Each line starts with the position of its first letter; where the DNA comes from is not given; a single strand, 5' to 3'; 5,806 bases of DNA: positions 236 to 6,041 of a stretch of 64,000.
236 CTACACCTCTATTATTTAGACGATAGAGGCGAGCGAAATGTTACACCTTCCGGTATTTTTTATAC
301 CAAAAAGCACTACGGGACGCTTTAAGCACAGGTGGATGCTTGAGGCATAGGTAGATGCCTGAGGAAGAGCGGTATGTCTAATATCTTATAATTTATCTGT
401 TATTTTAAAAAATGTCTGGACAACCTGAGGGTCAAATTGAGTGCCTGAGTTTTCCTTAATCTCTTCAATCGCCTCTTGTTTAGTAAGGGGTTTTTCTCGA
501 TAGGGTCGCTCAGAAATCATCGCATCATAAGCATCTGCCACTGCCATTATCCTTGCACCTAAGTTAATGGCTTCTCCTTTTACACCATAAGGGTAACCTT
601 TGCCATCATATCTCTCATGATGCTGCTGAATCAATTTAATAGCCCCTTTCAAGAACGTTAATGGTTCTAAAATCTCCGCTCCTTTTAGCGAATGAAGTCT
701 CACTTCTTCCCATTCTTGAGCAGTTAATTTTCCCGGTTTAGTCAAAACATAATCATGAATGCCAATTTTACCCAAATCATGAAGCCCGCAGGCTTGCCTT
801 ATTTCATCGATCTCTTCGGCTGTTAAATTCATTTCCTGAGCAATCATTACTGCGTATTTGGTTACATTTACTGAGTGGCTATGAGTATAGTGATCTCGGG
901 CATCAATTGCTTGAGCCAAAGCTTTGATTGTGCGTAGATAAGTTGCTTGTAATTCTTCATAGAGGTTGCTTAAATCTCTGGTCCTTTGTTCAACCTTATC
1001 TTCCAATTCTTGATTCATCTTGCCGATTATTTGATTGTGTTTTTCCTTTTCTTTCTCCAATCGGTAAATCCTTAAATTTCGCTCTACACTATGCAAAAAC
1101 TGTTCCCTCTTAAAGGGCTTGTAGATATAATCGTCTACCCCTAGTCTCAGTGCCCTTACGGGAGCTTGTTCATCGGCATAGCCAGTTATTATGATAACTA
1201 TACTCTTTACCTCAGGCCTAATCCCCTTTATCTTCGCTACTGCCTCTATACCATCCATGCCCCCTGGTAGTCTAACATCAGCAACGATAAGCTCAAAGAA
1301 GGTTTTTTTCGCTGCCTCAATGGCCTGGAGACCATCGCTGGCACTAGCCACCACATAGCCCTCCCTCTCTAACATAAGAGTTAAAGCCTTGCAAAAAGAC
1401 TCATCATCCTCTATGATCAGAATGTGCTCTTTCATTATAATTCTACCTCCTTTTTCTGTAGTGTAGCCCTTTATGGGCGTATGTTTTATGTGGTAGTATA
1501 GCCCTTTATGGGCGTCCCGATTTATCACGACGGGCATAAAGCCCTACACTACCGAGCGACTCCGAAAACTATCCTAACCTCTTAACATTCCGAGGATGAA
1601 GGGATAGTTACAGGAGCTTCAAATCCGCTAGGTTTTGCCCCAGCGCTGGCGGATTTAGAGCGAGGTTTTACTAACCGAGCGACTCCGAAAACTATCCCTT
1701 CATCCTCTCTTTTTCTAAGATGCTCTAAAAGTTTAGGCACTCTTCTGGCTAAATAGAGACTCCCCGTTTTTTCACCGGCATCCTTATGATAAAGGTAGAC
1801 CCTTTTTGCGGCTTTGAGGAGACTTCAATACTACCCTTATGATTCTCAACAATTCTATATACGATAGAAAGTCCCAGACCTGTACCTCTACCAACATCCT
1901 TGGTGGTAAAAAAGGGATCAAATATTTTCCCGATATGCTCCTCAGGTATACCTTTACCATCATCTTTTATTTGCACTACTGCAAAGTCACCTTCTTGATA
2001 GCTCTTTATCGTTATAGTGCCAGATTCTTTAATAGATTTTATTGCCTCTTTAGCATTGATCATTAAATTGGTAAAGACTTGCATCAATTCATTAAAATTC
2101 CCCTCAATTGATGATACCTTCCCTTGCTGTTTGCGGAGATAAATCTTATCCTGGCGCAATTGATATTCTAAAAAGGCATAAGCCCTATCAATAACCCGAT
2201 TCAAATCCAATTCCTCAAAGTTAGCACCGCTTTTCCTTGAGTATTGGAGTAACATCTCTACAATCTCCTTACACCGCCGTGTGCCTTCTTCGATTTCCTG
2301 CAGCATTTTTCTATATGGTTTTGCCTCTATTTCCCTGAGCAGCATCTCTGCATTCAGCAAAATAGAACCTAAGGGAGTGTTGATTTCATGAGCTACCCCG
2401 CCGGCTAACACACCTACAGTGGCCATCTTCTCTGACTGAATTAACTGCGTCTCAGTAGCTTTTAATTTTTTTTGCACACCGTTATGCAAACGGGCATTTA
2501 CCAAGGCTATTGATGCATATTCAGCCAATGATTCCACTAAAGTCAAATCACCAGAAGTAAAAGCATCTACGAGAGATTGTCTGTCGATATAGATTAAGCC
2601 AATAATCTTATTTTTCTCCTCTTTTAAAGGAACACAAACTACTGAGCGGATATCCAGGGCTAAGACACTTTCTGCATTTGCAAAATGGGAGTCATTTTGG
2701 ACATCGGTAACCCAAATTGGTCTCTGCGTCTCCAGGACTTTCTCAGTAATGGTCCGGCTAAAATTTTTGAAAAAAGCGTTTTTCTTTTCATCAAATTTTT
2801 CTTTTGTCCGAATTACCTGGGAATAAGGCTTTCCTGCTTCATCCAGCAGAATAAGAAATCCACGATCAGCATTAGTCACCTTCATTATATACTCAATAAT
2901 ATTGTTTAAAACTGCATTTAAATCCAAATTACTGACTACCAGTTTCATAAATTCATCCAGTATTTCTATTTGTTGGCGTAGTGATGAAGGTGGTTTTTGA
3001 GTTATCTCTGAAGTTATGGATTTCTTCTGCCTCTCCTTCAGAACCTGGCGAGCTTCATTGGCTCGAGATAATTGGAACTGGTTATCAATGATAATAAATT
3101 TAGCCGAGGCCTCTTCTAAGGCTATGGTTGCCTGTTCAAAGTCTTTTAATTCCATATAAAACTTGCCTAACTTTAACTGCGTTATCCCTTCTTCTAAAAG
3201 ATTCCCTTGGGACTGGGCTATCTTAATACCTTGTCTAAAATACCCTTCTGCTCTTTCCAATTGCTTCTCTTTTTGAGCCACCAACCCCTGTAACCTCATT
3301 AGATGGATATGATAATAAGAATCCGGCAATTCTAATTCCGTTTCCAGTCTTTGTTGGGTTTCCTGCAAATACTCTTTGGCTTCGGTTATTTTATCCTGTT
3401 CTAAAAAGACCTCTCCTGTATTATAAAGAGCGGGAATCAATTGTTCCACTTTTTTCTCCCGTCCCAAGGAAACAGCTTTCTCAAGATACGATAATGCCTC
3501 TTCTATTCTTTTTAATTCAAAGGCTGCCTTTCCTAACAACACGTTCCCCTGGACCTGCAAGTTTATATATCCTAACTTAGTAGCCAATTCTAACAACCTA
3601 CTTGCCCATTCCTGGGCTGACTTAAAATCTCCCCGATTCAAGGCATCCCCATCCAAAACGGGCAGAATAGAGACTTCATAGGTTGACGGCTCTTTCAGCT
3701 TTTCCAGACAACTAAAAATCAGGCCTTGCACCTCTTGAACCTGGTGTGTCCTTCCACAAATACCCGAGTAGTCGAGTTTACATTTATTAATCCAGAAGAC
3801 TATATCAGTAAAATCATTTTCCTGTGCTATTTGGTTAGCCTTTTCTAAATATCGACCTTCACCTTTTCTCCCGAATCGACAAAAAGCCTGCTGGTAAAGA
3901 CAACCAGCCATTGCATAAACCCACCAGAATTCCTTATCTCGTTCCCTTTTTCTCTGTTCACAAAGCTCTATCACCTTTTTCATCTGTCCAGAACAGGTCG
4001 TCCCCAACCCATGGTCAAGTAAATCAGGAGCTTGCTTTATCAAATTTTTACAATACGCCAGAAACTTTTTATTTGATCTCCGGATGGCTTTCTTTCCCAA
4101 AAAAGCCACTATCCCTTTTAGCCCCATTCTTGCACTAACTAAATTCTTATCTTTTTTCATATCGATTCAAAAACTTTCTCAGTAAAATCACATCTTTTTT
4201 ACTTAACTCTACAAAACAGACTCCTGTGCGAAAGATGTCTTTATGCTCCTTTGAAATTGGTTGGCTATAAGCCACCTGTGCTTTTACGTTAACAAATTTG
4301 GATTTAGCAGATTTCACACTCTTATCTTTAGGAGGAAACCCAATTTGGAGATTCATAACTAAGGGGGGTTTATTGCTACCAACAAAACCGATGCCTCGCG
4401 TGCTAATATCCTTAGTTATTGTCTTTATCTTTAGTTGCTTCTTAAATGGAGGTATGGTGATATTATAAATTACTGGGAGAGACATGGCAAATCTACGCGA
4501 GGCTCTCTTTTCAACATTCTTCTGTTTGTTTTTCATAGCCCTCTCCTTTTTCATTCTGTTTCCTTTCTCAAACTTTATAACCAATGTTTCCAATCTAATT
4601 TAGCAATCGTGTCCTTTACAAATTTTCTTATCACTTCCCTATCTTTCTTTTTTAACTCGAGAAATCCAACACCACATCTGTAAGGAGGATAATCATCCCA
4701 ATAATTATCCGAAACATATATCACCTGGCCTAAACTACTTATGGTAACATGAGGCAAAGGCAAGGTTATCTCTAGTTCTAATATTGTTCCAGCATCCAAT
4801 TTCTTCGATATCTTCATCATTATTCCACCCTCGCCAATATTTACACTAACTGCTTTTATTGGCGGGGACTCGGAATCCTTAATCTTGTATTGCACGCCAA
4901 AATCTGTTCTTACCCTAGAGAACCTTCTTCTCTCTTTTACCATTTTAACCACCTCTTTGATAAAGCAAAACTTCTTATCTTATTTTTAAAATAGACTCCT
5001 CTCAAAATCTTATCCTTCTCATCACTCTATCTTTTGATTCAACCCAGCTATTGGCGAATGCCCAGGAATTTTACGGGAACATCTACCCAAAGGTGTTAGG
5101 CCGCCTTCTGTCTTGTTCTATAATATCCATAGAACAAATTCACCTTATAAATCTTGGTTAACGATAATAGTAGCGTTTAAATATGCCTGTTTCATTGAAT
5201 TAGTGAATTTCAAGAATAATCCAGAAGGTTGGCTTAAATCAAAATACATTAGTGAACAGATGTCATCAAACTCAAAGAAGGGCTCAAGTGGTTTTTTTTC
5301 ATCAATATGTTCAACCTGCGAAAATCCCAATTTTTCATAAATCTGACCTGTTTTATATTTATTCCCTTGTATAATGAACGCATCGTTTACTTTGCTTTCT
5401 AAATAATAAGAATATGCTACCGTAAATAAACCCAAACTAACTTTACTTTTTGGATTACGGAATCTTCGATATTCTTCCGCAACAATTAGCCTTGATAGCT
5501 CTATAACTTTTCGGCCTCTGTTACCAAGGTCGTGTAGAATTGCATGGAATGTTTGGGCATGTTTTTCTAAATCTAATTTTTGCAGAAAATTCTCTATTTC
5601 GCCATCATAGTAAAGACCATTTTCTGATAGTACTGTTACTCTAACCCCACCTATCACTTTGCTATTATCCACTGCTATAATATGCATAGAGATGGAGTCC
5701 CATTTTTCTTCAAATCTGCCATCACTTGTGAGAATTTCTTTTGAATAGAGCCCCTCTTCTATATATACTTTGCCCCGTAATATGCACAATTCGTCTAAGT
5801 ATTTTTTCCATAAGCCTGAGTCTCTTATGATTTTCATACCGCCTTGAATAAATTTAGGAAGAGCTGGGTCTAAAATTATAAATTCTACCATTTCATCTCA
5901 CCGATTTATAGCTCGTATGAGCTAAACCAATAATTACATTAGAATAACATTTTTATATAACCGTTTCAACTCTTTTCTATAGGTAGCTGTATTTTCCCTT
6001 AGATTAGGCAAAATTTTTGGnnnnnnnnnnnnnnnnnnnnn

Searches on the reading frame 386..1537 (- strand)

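Call 7: search_protein_families(library=pfam, proteins=[window:386-1537:-], max_evalue=0.001)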
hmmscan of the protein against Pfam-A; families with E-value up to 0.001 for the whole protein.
window:386-1537:- (383 aa): 4 families
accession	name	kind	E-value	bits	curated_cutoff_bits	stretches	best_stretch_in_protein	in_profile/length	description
PF13487.12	HD_5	-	5.8e-36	124.2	27.2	1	206-372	2-170/170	HD domain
PF00072.30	Response_reg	-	1.1e-26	93.6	30.2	1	39-151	1-110/111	Response regulator receiver domain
PF01966.28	HD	-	4.3e-20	72.6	22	1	220-340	3-116/116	HD domain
PF23198.2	PDE8A_N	-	0.00078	19.8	29.6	0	39-119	13-93/147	PDE8A-like, N-terminal domain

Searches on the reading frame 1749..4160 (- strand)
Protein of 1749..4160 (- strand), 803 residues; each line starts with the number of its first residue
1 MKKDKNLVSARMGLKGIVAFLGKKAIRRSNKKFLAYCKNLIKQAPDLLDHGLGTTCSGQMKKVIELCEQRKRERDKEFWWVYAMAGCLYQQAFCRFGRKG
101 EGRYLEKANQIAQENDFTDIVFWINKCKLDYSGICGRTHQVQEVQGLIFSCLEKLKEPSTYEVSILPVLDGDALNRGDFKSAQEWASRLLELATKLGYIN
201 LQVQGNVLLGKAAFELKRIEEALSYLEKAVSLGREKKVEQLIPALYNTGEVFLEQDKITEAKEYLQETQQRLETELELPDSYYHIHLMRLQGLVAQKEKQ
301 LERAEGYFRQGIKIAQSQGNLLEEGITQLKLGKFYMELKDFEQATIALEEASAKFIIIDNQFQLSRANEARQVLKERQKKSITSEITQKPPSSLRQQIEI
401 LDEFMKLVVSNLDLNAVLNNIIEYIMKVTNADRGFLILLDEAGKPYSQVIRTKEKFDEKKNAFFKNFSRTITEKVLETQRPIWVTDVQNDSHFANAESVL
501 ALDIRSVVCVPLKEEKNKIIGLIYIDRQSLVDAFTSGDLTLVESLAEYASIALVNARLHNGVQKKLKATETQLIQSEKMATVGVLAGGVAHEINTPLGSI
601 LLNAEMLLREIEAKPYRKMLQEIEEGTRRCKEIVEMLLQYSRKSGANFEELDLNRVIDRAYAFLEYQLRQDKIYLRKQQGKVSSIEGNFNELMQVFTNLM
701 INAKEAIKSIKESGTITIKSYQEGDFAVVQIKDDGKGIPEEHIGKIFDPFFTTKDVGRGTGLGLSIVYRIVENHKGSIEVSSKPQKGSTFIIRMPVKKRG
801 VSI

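Call 7: search_protein_families(library=pfam, proteins=[window:1749-4160:-], max_evalue=0.001)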
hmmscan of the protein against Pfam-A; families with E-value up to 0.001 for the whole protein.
window:1749-4160:- (803 aa): 13 families
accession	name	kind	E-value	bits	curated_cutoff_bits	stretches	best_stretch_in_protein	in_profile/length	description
PF02518.31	HATPase_c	-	2.1e-26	93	26.4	1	690-797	4-110/111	Histidine kinase-, DNA gyrase B-, and HSP90-like ATPase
PF13185.12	GAF_2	-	7.4e-18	65.5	28.6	1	412-553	2-135/136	GAF domain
PF01590.32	GAF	-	1.2e-16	61.9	22.4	1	413-553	1-133/133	GAF domain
PF00512.31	HisKA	-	7.5e-14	52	26.9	1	585-643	5-63/66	His Kinase A (phospho-acceptor) domain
PF13424.12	TPR_12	-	1e-12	48.5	30.1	2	208-270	8-73/77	Tetratricopeptide repeat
PF07719.23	TPR_2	-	8.3e-12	44.7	27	0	208-232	6-30/34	Tetratricopeptide repeat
PF00515.34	TPR_1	-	2.3e-09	37.1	27.8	0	209-232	7-30/34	Tetratricopeptide repeat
PF13181.12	TPR_8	-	2.6e-09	36.9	25.7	0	206-232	4-30/34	Tetratricopeptide repeat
PF14501.12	HATPase_c_5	-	6.2e-09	36.1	22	1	691-784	5-92/102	GHKL domain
PF13492.12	GAF_3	-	3.1e-08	34.5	27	1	415-554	3-128/129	GAF domain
PF17874.7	TPR_MalT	-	7e-08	32.6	45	1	175-273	92-192/336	MalT-like TPR region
PF13174.12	TPR_6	-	6.9e-05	23.7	26.3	0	244-269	2-27/33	Tetratricopeptide repeat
PF13432.12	TPR_16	-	0.00092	20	32.7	0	172-231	6-59/65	Tetratricopeptide repeat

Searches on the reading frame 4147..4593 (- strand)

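Call 7: search_protein_families(library=pfam, proteins=[window:4147-4593:-], max_evalue=0.001)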
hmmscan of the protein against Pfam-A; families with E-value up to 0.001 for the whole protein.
window:4147-4593:- (148 aa): 1 family
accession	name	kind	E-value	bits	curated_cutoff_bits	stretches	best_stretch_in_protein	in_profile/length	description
PF07238.19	PilZ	-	1.7e-06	28.8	22.5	1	28-143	1-101/102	PilZ domain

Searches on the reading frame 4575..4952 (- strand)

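Call 7: search_protein_families(library=pfam, proteins=[window:4575-4952:-], max_evalue=0.001)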
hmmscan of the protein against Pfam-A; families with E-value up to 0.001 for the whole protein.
window:4575-4952:- (125 aa): 1 family
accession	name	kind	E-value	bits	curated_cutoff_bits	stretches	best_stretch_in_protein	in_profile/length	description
PF07238.19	PilZ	-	1.7e-11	44.8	22.5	1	7-112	1-100/102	PilZ domain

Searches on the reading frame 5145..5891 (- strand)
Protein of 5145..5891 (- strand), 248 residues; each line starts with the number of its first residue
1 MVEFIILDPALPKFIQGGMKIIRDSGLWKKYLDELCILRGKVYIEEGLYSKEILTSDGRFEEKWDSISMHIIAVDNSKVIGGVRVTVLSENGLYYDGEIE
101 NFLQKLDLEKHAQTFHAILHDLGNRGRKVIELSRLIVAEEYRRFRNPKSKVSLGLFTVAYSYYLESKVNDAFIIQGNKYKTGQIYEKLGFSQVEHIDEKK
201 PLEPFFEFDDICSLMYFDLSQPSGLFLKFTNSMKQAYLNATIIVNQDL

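Call 7: search_protein_families(library=pfam, proteins=[window:5145-5891:-], max_evalue=0.001)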
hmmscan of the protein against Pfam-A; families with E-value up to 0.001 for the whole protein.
window:5145-5891:- (248 aa): 2 families
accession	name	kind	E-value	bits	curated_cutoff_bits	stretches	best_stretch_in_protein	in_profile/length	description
PF21926.2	FeeM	-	4.9e-09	36.6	27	1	38-193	5-139/158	N-acyl amino acid synthase FeeM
PF13444.12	Acetyltransf_5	-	2.1e-07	32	22.4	1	38-145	1-95/102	Acetyltransferase (GNAT) domain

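Call 47: search_protein_families(library=ncbifam, proteins=[window:5145-5891:-], max_evalue=0.1)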
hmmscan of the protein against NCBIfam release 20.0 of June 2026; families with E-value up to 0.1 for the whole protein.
window:5145-5891:- (248 aa): 2 families
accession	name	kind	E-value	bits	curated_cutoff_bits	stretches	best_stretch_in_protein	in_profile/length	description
TIGR03694.1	exosort_acyl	subfamily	4.3e-07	29.6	111.95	1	32-149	19-131/241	PEP-CTERM/exosortase system-associated acyltransferase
NF004403.0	PRK05758.2-4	equivalog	0.063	13.4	148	1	34-106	103-172/180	F0F1 ATP synthase subunit delta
